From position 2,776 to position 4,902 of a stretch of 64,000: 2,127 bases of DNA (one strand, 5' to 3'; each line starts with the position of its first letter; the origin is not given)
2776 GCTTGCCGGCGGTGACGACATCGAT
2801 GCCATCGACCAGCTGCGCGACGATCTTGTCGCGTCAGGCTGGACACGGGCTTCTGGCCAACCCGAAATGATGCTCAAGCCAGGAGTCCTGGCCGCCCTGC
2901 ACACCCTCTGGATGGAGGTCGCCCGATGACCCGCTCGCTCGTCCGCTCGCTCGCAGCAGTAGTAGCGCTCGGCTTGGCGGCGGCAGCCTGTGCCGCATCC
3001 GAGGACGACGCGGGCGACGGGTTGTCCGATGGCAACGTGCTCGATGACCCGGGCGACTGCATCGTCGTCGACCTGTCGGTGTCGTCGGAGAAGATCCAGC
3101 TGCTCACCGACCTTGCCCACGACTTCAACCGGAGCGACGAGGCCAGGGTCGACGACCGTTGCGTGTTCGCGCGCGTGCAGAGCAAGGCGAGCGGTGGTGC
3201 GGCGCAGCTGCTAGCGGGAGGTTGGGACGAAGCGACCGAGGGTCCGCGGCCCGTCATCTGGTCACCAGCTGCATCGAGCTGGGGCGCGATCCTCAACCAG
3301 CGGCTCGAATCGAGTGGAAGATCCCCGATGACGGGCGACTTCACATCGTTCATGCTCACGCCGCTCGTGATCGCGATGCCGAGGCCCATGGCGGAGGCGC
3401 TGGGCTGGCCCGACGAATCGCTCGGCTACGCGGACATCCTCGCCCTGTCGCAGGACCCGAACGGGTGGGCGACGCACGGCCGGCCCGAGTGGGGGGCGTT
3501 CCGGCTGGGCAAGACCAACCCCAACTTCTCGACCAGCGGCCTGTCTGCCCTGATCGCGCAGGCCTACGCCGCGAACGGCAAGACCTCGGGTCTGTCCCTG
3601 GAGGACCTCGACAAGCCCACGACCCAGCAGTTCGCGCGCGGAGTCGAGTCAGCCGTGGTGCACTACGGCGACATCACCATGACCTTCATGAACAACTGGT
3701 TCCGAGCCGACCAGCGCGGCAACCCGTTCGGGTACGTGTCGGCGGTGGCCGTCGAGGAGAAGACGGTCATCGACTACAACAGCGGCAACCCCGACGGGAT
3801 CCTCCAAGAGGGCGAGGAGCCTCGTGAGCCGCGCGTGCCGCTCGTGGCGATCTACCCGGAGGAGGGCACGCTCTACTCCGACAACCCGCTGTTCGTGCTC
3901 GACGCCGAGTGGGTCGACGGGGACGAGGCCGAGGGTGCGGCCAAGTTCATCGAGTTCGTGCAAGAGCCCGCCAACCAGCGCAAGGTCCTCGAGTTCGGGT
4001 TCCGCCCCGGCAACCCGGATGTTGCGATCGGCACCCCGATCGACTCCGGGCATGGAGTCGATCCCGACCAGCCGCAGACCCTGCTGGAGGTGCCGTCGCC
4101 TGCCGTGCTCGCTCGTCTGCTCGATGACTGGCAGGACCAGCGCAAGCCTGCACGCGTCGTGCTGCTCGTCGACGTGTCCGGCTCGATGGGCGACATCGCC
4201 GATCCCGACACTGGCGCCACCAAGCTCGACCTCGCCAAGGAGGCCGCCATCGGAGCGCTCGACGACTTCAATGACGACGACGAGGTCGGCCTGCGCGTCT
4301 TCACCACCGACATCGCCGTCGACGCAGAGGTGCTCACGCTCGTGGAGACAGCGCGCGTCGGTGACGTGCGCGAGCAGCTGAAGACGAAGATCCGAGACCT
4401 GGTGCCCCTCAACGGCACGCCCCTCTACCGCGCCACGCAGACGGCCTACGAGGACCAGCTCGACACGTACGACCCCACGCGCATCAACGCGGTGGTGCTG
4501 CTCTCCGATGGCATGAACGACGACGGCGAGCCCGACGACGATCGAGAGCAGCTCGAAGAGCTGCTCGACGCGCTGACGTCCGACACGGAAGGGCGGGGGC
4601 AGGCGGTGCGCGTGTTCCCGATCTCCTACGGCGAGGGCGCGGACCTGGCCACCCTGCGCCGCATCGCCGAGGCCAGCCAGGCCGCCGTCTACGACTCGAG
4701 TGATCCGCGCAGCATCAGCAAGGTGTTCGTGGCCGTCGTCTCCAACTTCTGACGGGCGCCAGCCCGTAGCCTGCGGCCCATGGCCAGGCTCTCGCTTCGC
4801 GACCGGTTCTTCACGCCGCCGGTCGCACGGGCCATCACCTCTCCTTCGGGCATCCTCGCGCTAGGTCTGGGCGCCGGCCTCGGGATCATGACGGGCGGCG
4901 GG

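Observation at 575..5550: Translationally coupled TerB-like AAA+ / solute-binding-like / vWA / TM coiled-coil module running into murJ and pspA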

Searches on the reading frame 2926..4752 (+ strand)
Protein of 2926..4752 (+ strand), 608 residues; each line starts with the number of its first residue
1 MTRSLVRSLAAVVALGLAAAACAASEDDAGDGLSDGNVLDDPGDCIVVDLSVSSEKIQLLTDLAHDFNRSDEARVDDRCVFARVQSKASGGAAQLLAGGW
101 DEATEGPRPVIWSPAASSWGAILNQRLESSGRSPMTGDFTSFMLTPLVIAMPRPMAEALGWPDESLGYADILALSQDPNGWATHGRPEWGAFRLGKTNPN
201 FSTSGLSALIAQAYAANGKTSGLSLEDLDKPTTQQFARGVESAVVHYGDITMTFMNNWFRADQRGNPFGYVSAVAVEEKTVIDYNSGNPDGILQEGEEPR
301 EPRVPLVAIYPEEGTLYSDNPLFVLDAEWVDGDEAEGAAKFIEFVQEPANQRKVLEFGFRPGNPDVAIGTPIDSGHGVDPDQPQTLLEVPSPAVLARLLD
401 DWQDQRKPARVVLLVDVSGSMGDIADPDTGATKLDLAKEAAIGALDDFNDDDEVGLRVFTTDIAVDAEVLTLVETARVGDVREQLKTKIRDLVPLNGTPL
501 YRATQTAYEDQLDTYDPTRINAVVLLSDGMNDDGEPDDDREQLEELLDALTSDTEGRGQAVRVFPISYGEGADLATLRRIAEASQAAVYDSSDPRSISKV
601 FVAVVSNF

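Call 3: search_protein_families(library=pfam, proteins=[window:2926-4752:+], max_evalue=0.1)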
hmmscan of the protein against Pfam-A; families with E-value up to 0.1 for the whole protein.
window:2926-4752:+ (608 aa): 6 families
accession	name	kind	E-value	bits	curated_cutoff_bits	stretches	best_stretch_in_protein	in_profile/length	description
PF13531.11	SBP_bac_11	-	5.3e-11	43.1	25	1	52-360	5-227/227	Bacterial extracellular solute-binding protein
PF13519.12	VWA_2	-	1.4e-08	35.8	27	1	411-529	1-106/107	von Willebrand factor type A domain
PF00092.34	VWA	-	9e-08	33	23.8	1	411-600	2-171/174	von Willebrand factor type A domain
PF13416.11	SBP_bac_8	-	0.00039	20.8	27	1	204-367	135-266/279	Bacterial extracellular solute-binding protein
PF05762.20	VWA_CoxE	-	0.00064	19.7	26.4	1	405-424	53-72/222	VWA domain containing CoxE-like protein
PF13768.12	VWA_3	-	0.0017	18.9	27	1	410-585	2-150/155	von Willebrand factor type A domain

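Call 4: search_protein_families(library=ncbifam, proteins=[window:2926-4752:+], max_evalue=0.1)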
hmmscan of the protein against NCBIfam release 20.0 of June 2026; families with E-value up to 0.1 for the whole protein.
window:2926-4752:+ (608 aa): 3 families
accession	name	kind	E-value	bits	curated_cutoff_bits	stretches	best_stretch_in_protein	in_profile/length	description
TIGR02442.1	Cob-chelat-sub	hypoth_equivalog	1.4e-05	23.8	779.45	1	403-586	467-635/641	putative cobaltochelatase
TIGR03788.1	marine_srt_targ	equivalog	0.045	12.1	551.65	1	405-529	268-379/629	marine proteobacterial sortase target protein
NF010238.0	PRK13685.1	subfamily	0.065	12.3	432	0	405-569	93-245/335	hypothetical protein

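Call 5: search_protein_families(library=padloc, proteins=[window:2926-4752:+], max_evalue=0.01)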
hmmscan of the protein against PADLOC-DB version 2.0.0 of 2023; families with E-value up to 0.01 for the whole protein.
window:2926-4752:+ (608 aa): 0 families

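Call 47: search_dna_similar(query=window:2926-4752:+, collection=plasmids, mode=protein, max_rows=15)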
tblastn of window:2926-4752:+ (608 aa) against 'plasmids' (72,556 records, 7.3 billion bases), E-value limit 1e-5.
Records with a match: 7; places in all: 8; records where one place covers at least 80% of the query: 3.
Best place of each record, by identity: <60% 7.
By first word of the organism name: Streptomyces 2; Miltoncostaea 1; Candidatus 1; Sphaerotilus 1; Deinococcus 1; Nonomuraea 1.
By predicted mobility (MOB-suite, as given by PLSDB): non-mobilizable 7.
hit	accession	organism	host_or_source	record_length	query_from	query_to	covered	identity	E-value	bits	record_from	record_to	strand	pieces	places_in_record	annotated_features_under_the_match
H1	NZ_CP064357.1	Miltoncostaea oceani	pure culture,marine sediment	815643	46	608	93%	40.3%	6e-99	338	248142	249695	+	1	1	VWA domain-containing protein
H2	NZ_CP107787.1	Streptomyces sp. NBC_00564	-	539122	44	608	93%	38.2%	4e-97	333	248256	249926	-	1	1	substrate-binding and VWA domain-containing protein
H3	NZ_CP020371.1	Candidatus Thiodictyon syntrophicum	meromictic lake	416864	37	601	93%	28.7%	5e-36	152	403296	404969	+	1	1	extracellular solute-binding protein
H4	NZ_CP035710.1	Sphaerotilus sulfidivorans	cell culture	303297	172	601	71%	27.8%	2e-10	72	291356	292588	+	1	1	vWA domain-containing protein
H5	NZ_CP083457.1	Deinococcus taeanensis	whole organism,coastal dune soil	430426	140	591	74%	25.7%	4e-11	74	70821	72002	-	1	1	VWA domain-containing protein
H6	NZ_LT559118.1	Nonomuraea gerenzanensis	-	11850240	140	591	74%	24.2%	3e-8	65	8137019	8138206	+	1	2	none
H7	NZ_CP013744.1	Streptomyces sp. CdTB01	soil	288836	338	608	45%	35.4%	9e-20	101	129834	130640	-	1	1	VWA domain-containing protein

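Call 49: get_annotated_region(hit=H2, flank=8000)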
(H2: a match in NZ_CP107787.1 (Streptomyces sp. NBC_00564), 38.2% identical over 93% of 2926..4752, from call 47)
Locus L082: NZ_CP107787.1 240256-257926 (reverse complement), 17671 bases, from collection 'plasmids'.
description: Streptomyces sp. NBC_00564 strain NBC 00564 plasmid unnamed1, complete sequence
organism: Streptomyces sp. NBC_00564 (NCBI taxid 2903663)
taxonomy: Bacteria; Actinomycetota; Actinomycetes; Kitasatosporales; Streptomycetaceae; Streptomyces; Streptomyces sp. NBC 00564
host: -; source: -; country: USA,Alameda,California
typing (MOB-suite, as given by PLSDB): non-mobilizable
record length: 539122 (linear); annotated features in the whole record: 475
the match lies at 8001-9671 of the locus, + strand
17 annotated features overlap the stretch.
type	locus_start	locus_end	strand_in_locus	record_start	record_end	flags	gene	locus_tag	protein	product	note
CDS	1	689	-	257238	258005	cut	-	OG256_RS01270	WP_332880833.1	methyltransferase domain-containing protein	-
CDS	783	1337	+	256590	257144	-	-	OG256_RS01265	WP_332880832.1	helix-turn-helix domain-containing protein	-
CDS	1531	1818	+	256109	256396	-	-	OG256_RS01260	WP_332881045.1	helix-turn-helix domain-containing protein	-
CDS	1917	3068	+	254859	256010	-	-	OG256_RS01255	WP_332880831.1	hypothetical protein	-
CDS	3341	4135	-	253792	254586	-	-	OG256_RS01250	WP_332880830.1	SDR family NAD(P)-dependent oxidoreductase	-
CDS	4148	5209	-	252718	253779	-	-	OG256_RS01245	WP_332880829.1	acyl-CoA dehydrogenase family protein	-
CDS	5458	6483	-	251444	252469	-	-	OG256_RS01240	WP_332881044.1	NAD(P)-dependent oxidoreductase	-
CDS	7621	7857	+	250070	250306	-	-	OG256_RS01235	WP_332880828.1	hypothetical protein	-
CDS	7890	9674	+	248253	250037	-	-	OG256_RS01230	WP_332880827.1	substrate-binding and VWA domain-containing protein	-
CDS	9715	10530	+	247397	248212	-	-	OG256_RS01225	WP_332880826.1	hypothetical protein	-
CDS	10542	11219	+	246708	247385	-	-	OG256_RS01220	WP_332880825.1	hypothetical protein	-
CDS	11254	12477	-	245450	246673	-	-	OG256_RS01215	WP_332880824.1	transposase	-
CDS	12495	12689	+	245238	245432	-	-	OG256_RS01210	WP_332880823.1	Arc family DNA-binding protein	-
CDS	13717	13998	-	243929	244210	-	-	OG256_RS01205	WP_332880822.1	SHOCT domain-containing protein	-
CDS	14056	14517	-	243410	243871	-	-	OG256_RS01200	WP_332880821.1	DUF6325 family protein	-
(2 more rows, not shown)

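Call 50: get_annotated_region(hit=H1, flank=8000)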
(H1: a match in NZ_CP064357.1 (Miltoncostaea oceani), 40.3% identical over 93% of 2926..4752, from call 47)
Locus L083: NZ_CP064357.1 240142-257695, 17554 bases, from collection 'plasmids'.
description: Miltoncostaea oceani strain SCSIO 61214 plasmid unnamed1, complete sequence
organism: Miltoncostaea oceani (NCBI taxid 2843216)
taxonomy: Bacteria; Actinomycetota; Thermoleophilia; Miltoncostaeales; Miltoncostaeaceae; Miltoncostaea; Miltoncostaea oceani
host: -; source: pure culture,marine sediment; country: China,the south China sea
typing (MOB-suite, as given by PLSDB): non-mobilizable
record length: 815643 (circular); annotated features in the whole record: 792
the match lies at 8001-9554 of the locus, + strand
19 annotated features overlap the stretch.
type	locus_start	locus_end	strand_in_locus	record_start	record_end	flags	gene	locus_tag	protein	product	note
CDS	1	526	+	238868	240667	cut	-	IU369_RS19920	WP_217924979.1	acyltransferase family protein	-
CDS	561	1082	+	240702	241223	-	-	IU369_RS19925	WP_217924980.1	hypothetical protein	-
CDS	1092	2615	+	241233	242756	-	-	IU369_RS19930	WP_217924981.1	hypothetical protein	-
CDS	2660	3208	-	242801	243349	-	-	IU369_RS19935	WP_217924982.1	hypothetical protein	-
CDS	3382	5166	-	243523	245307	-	-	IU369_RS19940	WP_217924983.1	CHAP domain-containing protein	-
CDS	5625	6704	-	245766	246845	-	-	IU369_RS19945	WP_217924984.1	ATP-binding protein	-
CDS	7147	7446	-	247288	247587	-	-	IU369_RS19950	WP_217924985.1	hypothetical protein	-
CDS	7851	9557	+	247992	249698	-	-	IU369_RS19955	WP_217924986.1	VWA domain-containing protein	-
CDS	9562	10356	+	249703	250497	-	-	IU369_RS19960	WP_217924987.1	hypothetical protein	-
CDS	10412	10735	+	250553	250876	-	-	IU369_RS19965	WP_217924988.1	hypothetical protein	-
CDS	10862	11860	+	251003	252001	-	-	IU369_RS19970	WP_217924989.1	hypothetical protein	-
CDS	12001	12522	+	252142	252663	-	-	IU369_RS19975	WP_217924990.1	RNA polymerase sigma factor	GO:0006352 - DNA-templated transcription initiation [Evidence IEA]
CDS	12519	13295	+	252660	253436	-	-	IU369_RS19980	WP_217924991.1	hypothetical protein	-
CDS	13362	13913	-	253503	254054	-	-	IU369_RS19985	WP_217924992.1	hypothetical protein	-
CDS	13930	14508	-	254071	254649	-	-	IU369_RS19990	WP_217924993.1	hypothetical protein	-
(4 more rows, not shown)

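Call 51: search_protein_families(library=pfam, proteins=[L082:9715-10530:+, L082:10542-11219:+, L082:7621-7857:+, L083:9562-10356:+, L083:10412-10735:+, L083:10862-11860:+, L083:7147-7446:-, L083:5625-6704:-], max_evalue=0.1)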
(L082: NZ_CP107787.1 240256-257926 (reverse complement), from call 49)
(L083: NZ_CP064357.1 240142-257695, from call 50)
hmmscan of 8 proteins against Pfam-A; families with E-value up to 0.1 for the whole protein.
L082:9715-10530:+ (271 aa): 0 families

L082:10542-11219:+ (225 aa): 1 family
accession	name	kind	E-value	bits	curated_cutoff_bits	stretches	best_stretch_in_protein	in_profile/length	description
PF20237.3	DUF6594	-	0.028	14.8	30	1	34-79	178-221/238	Family of unknown function (DUF6594)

L082:7621-7857:+ (78 aa): 0 families

L083:9562-10356:+ (264 aa): 4 families
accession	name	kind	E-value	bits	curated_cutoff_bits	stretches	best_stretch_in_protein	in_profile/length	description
PF01442.23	Apolipoprotein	-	0.00065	19.9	90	1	166-260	77-169/190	Apolipoprotein A1/A4/E domain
PF25541.1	TBCA_PH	-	0.0016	18.6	27.8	1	174-257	37-122/139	PH domain-containing proteins, TBCA domain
PF07889.17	DUF1664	-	0.022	15.3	34.6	0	173-250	37-117/124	Protein of unknown function (DUF1664)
PF13949.11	ALIX_LYPXL_bnd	-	0.035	13.8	30.8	1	160-255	66-158/295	ALIX V-shaped domain binding to HIV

L083:10412-10735:+ (107 aa): 0 families

L083:10862-11860:+ (332 aa): 2 families
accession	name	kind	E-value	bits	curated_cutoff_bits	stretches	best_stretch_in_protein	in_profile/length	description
PF20815.3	GIY_YIG_2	-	0.0019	18.6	22.4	0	142-176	100-134/153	GIY-YIG catalytic domain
PF01986.22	DUF123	-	0.065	14.2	25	0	69-92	8-31/95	Domain of unknown function DUF123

L083:7147-7446:- (99 aa): 0 families

L083:5625-6704:- (359 aa): 1 family
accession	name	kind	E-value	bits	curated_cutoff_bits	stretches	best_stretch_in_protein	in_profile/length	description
PF04326.19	SLFN_AlbA_2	-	4.8e-12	46.9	25.3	1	26-150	1-114/118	Schlafen, AlbA_2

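Call 53: find_homologous_proteins(query=L082:7890-9674:+)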
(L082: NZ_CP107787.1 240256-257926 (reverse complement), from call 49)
Query L082:7890-9674:+ (594 aa): 568 proteins with E <= 0.001 among 8000 candidates; the best 120 are listed.
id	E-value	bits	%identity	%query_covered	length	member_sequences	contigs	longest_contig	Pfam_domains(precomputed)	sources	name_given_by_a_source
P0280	0.0e+0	1305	100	100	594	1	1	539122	PF13531.12,PF00092.35,PF13519.13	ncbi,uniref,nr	ncbi:substrate-binding and VWA domain-containing protein [Streptomyces sp. NBC_00564]|uniref:substra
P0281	0.0e+0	1293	99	100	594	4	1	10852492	PF13531.12,PF00092.35,PF13519.13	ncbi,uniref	ncbi:substrate-binding and vWA domain-containing protein [Streptomyces sp. NBC_00658]|uniref:substra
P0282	0.0e+0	1286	100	99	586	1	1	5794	PF13531.12,PF00092.35,PF13519.13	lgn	-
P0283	0.0e+0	1284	98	100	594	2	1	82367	PF13531.12,PF00092.35,PF13519.13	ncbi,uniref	ncbi:substrate-binding and VWA domain-containing protein [Streptomyces sp. NPDC058256]|uniref:substr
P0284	0.0e+0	1275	99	99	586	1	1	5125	PF13531.12,PF00092.35,PF13519.13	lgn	-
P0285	0.0e+0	1274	99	99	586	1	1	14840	PF13531.12,PF00092.35,PF13519.13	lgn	-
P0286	0.0e+0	1270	99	99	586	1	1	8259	PF13531.12,PF00092.35,PF13519.13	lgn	-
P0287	0.0e+0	1178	90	100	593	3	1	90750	PF13531.12,PF00092.35,PF13519.13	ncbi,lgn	ncbi:substrate-binding domain-containing protein [Streptomyces sp. NPDC002740]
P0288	0.0e+0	1176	90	100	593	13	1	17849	PF13531.12,PF00092.35,PF13519.13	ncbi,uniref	ncbi:substrate-binding and VWA domain-containing protein [Streptomyces sp. NPDC005486]|uniref:substr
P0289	0.0e+0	1173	91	98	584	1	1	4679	PF13531.12,PF00092.35,PF13519.13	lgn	-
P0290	0.0e+0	1171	90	94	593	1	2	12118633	PF13531.12,PF00092.35,PF13519.13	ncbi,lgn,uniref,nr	ncbi:substrate-binding and VWA domain-containing protein [Streptomyces phaeochromogenes]|uniref:vWA 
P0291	0.0e+0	1163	89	100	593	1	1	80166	PF13531.12,PF00092.35,PF13519.13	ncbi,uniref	ncbi:substrate-binding domain-containing protein [Streptomyces sp. NPDC058694]|uniref:substrate-bind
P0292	0.0e+0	1163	89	100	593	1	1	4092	PF13531.12,PF00092.35,PF13519.13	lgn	-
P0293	0.0e+0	1163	89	100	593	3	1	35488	PF13531.12,PF00092.35,PF13519.13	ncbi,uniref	ncbi:substrate-binding domain-containing protein [Streptomyces phaeochromogenes]|uniref:vWA domain-c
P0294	0.0e+0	1161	89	100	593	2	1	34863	PF13531.12,PF00092.35,PF13519.13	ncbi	ncbi:substrate-binding domain-containing protein [Streptomyces umbrinus]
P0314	3.3e-262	890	71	98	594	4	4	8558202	PF13531.12,PF00092.35,PF13519.13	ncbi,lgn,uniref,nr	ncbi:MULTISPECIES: vWA domain-containing protein [Streptomyces]|uniref:vWA domain-containing protein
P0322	4.6e-225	767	60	99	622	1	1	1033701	PF13531.12,PF13416.12,PF00092.35,PF13519.13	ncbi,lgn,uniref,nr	ncbi:vWA domain-containing protein [Streptomyces aidingensis]|uniref:Ca-activated chloride channel f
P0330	9.0e-215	733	58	100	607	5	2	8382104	PF13768.13,PF13531.12,PF13416.12,PF00092.35,PF13519.13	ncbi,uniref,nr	ncbi:substrate-binding and VWA domain-containing protein [Dactylosporangium matsuzakiense]|uniref:VW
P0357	4.7e-194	665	55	99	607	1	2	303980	PF13768.13,PF13531.12,PF00092.35,PF13519.13,PF05762.21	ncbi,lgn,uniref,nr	ncbi:VWA domain-containing protein [Phytomonospora endophytica]|uniref:Ca-activated chloride channel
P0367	4.0e-191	655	57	93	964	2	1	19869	PF13768.13,PF07714.24,PF13531.12,PF00069.32,PF00092.35,PF13519.13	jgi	-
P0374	2.7e-189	649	52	99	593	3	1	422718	PF13531.12,PF13416.12,PF00092.35,PF13519.13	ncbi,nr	ncbi:VWA domain-containing protein [Planosporangium flavigriseum]|nr:VWA domain-containing protein [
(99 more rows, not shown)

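Call 54: find_encoding_contigs(protein=P0314, flank=7000, max_places=1)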
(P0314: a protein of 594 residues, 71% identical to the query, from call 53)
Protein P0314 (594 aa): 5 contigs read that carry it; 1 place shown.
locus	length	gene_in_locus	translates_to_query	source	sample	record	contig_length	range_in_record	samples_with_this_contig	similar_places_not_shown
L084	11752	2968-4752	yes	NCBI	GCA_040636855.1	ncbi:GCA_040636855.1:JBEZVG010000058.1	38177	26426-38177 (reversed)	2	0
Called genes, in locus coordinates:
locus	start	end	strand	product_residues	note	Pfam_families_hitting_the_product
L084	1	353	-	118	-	PF00682:HMGL-like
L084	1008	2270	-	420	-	PF04235:DUF418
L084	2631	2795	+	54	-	-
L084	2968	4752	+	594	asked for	PF13531:SBP_bac_11, PF00092:VWA, PF13519:VWA_2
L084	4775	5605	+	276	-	-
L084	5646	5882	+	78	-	-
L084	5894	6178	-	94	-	-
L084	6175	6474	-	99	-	-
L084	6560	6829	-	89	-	-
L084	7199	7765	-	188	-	PF00440:TetR_N, PF17920:TetR_C_16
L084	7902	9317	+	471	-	PF00070:Pyr_redox (faint), PF00890:FAD_binding_2 (faint), PF01266:DAO (weak), PF01494:FAD_binding_3, PF07992:Pyr_redox_2 (weak), PF13450:NAD_binding_8 (faint), PF21274:Rng_hyd_C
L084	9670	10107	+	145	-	PF19384:DUF5959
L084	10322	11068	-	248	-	PF01636:APH, PF19974:TCAD9 (weak)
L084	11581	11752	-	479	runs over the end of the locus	PF07992:Pyr_redox_2, PF13454:NAD_binding_9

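Call 55: find_encoding_contigs(protein=P0330, flank=7000, max_places=1)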
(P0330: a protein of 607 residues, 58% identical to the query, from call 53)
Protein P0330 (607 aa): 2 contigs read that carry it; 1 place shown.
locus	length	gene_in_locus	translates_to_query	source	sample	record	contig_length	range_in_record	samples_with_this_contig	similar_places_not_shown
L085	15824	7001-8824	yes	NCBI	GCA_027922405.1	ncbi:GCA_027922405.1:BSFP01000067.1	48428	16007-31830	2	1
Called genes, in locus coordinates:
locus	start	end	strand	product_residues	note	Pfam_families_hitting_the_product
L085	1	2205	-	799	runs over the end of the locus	-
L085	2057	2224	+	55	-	-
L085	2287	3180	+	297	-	-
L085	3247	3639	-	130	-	PF00293:NUDIX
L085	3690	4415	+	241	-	PF00392:GntR, PF07729:FCD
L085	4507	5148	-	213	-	PF00440:TetR_N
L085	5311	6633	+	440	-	PF00083:Sugar_tr, PF07690:MFS_1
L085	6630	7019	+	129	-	-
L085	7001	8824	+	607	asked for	PF13531:SBP_bac_11, PF13416:SBP_bac_8, PF00092:VWA, PF13519:VWA_2, PF13768:VWA_3 (weak)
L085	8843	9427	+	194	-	-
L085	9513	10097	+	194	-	-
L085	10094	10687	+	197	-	-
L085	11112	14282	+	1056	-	PF05729:NACHT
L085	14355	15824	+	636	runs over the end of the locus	PF04616:Glyco_hydro_43, PF06439:3keto-disac_hyd, PF00754:F5_F8_type_C, PF22633:F5_F8_type_C_2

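Call 56: find_encoding_contigs(protein=P0367, flank=7000, max_places=1)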
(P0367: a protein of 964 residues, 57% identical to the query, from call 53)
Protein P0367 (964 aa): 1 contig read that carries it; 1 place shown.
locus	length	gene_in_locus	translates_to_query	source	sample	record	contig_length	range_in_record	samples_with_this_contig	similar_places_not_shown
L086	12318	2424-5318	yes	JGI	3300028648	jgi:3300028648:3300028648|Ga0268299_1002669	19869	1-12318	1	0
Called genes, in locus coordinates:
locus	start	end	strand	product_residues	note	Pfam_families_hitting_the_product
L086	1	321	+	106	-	?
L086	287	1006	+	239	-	PF03029:ATP_bind_1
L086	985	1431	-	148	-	PF16697:Yop-YscD_cpl, PF00498:FHA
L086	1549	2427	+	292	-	-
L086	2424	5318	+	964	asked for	PF00069:Pkinase, PF07714:PK_Tyr_Ser-Thr, PF13531:SBP_bac_11, PF00092:VWA, PF13519:VWA_2, PF13768:VWA_3 (weak)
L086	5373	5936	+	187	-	PF13411:MerR_1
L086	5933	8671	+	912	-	PF13757:VIT_2, PF08487:VIT, PF00092:VWA (faint), PF13519:VWA_2 (weak), PF13768:VWA_3 (faint)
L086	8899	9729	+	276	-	-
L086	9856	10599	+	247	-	PF00106:adh_short, PF13561:adh_short_C2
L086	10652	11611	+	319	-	PF02668:TauD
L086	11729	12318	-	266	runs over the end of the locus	PF13620:CarboxypepD_reg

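Call 78: search_solved_structures(query=window:2926-4752:+, max_evalue=1, show_alignments=1)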
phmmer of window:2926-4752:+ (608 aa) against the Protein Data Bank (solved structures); distinct sequences matched with E-value up to 1: 3.
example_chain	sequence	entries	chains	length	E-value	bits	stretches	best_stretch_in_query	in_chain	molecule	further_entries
9no5_A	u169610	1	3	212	0.0028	19.6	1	409-498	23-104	Putative secreted protein, hemolysin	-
8u46_A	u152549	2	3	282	0.53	12.1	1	218-272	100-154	Endo-beta-N-acetylglucosaminidase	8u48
8u47_A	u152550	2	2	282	0.53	12.1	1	218-272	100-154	Endo-beta-N-acetylglucosaminidase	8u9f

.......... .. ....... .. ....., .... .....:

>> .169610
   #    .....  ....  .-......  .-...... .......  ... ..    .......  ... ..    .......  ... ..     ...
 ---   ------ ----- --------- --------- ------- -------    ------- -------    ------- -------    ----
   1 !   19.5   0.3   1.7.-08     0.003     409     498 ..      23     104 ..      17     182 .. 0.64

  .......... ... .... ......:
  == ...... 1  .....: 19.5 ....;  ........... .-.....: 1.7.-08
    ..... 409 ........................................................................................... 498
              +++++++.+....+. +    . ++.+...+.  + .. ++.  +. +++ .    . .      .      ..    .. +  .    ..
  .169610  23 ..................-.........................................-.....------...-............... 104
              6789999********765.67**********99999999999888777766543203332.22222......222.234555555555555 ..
